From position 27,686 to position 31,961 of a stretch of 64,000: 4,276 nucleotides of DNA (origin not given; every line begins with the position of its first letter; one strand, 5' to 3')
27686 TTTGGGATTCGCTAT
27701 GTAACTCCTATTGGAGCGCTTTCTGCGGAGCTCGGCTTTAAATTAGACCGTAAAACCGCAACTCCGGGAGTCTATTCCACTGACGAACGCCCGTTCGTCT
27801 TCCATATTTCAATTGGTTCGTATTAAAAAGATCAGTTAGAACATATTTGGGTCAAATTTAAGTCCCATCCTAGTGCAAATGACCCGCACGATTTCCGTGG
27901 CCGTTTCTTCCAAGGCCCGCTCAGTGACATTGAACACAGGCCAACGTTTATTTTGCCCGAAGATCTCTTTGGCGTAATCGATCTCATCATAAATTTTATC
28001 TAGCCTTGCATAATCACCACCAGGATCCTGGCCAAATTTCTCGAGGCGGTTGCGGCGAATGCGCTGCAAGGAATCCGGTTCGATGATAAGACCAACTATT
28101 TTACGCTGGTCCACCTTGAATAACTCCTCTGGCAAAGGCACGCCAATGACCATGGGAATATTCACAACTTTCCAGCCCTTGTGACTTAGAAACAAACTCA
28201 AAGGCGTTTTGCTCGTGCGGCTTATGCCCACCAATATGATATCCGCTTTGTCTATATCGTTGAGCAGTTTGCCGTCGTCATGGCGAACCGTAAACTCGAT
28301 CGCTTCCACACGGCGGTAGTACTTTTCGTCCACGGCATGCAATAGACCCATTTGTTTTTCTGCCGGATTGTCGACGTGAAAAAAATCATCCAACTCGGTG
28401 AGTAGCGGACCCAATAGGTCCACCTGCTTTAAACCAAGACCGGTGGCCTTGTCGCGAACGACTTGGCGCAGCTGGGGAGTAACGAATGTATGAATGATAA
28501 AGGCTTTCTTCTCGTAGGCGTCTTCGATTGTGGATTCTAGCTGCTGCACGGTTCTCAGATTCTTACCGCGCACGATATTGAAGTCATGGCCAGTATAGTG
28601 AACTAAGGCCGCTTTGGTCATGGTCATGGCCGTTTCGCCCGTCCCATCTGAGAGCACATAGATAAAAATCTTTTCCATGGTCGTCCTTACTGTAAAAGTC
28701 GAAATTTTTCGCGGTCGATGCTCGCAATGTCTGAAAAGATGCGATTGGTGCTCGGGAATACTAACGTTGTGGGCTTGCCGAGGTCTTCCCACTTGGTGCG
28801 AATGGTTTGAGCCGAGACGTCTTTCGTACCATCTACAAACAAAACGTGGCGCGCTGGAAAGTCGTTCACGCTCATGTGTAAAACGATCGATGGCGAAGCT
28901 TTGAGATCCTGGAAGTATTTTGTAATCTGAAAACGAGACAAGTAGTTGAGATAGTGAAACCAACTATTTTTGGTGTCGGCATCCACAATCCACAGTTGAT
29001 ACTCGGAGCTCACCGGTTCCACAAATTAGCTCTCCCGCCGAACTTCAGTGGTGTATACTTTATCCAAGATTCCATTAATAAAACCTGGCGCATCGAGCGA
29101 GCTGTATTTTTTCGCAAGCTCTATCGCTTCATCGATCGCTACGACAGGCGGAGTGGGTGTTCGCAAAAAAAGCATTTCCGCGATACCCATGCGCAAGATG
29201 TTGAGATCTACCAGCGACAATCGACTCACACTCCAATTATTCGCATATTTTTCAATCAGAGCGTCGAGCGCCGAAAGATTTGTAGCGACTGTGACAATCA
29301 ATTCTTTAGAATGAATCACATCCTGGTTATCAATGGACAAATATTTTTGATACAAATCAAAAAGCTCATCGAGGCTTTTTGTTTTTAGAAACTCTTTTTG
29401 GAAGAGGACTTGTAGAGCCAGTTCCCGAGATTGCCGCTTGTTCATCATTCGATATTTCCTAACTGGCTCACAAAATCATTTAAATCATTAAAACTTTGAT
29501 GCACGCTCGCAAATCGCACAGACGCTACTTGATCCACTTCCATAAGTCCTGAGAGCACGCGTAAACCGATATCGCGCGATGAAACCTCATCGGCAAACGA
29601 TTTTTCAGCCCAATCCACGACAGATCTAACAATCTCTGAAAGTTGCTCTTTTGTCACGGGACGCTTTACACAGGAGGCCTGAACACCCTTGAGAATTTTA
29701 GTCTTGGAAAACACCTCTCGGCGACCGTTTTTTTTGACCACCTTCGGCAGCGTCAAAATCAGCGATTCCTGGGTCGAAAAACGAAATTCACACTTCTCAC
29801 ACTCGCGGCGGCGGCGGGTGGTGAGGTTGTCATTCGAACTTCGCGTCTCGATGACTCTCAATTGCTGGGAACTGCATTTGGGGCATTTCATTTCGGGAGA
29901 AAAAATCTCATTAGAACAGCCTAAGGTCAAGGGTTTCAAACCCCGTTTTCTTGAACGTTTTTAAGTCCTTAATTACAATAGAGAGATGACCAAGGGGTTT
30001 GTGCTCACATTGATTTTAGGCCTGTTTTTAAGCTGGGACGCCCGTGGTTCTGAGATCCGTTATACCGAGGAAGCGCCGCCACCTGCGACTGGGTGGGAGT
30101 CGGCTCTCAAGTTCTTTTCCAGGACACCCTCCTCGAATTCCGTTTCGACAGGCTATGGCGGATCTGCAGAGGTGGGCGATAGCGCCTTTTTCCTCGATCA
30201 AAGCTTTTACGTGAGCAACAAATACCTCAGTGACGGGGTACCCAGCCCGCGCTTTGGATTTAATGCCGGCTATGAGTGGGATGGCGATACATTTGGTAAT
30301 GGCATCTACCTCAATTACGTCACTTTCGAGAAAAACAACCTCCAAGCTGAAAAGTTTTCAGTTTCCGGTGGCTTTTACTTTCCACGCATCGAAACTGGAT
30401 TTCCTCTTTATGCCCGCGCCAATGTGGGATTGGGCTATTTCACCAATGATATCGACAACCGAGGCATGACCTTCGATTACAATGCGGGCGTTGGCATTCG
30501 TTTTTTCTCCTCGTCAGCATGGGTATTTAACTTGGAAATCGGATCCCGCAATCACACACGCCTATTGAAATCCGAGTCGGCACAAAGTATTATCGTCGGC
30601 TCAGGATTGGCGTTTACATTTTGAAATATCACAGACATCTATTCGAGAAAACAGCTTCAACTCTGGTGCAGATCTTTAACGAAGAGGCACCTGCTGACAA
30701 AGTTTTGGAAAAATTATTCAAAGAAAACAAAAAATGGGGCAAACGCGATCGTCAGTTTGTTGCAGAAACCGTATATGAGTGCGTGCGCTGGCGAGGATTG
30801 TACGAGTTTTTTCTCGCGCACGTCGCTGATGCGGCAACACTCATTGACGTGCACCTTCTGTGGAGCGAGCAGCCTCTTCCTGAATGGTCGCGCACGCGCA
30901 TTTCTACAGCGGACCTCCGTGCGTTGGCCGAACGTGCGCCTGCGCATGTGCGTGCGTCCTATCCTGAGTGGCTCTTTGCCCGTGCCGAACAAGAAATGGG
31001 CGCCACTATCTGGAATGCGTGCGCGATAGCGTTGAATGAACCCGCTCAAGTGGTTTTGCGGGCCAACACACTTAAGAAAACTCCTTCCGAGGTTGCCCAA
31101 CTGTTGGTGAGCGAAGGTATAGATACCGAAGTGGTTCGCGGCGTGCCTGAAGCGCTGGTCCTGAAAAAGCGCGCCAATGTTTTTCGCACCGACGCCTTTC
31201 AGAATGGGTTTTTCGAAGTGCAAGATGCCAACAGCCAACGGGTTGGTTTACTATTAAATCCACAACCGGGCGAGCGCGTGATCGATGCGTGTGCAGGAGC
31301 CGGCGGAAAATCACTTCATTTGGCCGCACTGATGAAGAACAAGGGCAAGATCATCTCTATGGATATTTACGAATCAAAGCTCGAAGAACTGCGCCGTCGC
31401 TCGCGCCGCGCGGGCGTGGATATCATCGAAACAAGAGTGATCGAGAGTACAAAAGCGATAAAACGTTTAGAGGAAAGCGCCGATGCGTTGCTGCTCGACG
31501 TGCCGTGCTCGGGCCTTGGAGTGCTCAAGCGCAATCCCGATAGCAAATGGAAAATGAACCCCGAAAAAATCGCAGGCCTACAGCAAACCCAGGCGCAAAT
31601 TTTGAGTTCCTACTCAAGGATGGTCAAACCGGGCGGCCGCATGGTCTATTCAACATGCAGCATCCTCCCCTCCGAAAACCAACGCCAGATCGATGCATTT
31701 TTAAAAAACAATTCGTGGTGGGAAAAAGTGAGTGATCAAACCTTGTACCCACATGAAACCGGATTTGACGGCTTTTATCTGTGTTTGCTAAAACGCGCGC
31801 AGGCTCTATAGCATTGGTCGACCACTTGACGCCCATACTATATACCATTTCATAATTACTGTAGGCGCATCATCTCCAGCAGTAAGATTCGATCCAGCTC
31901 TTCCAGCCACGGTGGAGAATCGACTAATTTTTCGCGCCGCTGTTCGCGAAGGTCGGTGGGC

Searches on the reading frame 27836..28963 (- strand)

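Call 78: search_protein_families(library=pfam, proteins=[window:27836-28963:-])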
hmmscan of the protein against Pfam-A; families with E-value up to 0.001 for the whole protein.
window:27836-28963:- (375 aa): 1 family
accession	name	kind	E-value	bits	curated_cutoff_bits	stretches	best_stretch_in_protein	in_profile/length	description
PF03618.20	Kinase-PPPase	-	1.2e-87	294.3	23.5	1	101-359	1-256/256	Kinase/pyrophosphorylase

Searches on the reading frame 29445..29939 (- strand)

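Call 78: search_protein_families(library=pfam, proteins=[window:29445-29939:-])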
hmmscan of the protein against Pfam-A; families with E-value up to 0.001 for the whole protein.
window:29445-29939:- (164 aa): 2 families
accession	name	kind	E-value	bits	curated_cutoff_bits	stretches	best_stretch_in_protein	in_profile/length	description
PF03477.21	ATP-cone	-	3.2e-17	63.3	25.8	1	66-152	2-87/88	ATP cone domain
PF22811.2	Zn_ribbon_NrdR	-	6.5e-15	55.2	27.2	1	17-58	1-42/42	Transcriptional repressor NrdR-like, N-terminal domain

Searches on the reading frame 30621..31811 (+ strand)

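Call 78: search_protein_families(library=pfam, proteins=[window:30621-31811:+])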
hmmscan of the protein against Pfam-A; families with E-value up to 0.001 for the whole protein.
window:30621-31811:+ (396 aa): 8 families
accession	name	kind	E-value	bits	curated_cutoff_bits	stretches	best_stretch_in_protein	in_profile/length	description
PF01189.24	Methyltr_RsmB-F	-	1.6e-45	155.7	27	1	211-390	3-198/199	16S rRNA methyltransferase RsmB/F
PF22458.1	RsmF-B_ferredox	-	1.2e-13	51.4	27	1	114-187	1-73/74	Methyltr_RsmF/B-like, ferredoxin-like domain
PF13847.12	Methyltransf_31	-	7e-10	39.2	27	1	216-365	3-127/145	Methyltransferase domain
PF01209.24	Ubie_methyltran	-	5.2e-07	29.7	20.1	1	211-288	42-118/233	ubiE/COQ5 methyltransferase family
PF17125.10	Methyltr_RsmF_N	-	5.7e-05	23.9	34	1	116-203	3-86/86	N-terminal domain of 16S rRNA methyltransferase RsmF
PF01728.25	FtsJ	-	6.1e-05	23.4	24.1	1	213-298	20-105/181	FtsJ-like methyltransferase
PF13649.12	Methyltransf_25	-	0.00012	23.1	27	0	220-289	1-67/97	Methyltransferase domain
PF09445.16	Methyltransf_15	-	0.00081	19.4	22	0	218-327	2-113/165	RNA cap guanine-N2 methyltransferase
